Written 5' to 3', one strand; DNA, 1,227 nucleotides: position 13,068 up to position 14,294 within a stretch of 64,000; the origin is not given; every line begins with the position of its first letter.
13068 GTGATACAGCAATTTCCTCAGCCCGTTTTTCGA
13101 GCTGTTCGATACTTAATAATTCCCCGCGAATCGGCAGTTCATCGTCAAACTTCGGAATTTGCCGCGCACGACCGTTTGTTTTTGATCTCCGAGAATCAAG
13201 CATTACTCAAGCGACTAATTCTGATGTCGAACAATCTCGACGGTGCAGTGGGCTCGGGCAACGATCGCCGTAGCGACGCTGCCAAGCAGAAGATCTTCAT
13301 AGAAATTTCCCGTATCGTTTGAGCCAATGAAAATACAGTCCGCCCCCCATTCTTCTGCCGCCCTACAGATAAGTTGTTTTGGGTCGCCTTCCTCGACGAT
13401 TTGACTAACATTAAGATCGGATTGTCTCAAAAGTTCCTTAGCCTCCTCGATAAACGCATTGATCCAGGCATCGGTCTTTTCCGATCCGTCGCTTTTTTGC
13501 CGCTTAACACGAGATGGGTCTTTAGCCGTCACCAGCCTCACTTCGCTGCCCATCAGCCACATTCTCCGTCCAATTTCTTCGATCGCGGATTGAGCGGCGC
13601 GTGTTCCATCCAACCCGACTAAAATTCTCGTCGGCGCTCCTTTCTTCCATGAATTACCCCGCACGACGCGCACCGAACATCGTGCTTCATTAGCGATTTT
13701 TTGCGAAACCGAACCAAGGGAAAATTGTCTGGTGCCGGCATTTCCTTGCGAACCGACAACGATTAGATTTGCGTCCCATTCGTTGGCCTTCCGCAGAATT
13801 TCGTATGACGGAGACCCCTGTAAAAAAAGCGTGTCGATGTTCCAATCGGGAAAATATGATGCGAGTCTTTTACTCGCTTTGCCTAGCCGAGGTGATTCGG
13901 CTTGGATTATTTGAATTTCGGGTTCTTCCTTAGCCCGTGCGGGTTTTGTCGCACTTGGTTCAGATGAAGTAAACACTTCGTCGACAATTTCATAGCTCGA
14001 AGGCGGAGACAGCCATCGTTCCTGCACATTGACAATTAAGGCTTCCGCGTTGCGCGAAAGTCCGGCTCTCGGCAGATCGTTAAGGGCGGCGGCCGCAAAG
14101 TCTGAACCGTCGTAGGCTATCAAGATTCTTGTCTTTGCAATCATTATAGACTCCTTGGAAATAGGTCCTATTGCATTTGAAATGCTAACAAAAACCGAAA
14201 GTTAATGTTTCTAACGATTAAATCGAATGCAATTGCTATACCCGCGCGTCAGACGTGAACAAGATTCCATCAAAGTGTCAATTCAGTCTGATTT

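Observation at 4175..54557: ~50 kb block bracketed by tRNA-Arg(CCT) and a perfect 43-nt copy of its 3' half: a tRNA-integrated island with no integrase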

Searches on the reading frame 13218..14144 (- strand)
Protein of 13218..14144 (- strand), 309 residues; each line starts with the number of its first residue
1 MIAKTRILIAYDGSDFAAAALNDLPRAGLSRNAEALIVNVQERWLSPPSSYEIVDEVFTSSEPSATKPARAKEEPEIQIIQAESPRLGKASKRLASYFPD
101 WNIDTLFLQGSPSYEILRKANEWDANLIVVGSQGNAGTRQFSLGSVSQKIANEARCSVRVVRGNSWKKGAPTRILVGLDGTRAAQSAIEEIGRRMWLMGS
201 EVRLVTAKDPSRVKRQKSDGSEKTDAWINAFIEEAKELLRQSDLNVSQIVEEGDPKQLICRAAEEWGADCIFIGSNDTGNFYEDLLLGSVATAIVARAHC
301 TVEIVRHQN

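Call 8: search_protein_families(library=pfam, proteins=[window:13218-14144:-], max_evalue=0.01)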
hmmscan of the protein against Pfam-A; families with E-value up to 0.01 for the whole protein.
window:13218-14144:- (309 aa): 2 families
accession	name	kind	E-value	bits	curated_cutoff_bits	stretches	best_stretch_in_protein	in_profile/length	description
PF00582.32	Usp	-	9.8e-45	153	24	2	173-306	4-141/141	Universal stress protein family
PF00875.24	DNA_photolyase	-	0.0094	16.3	26.6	0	222-273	42-94/164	DNA photolyase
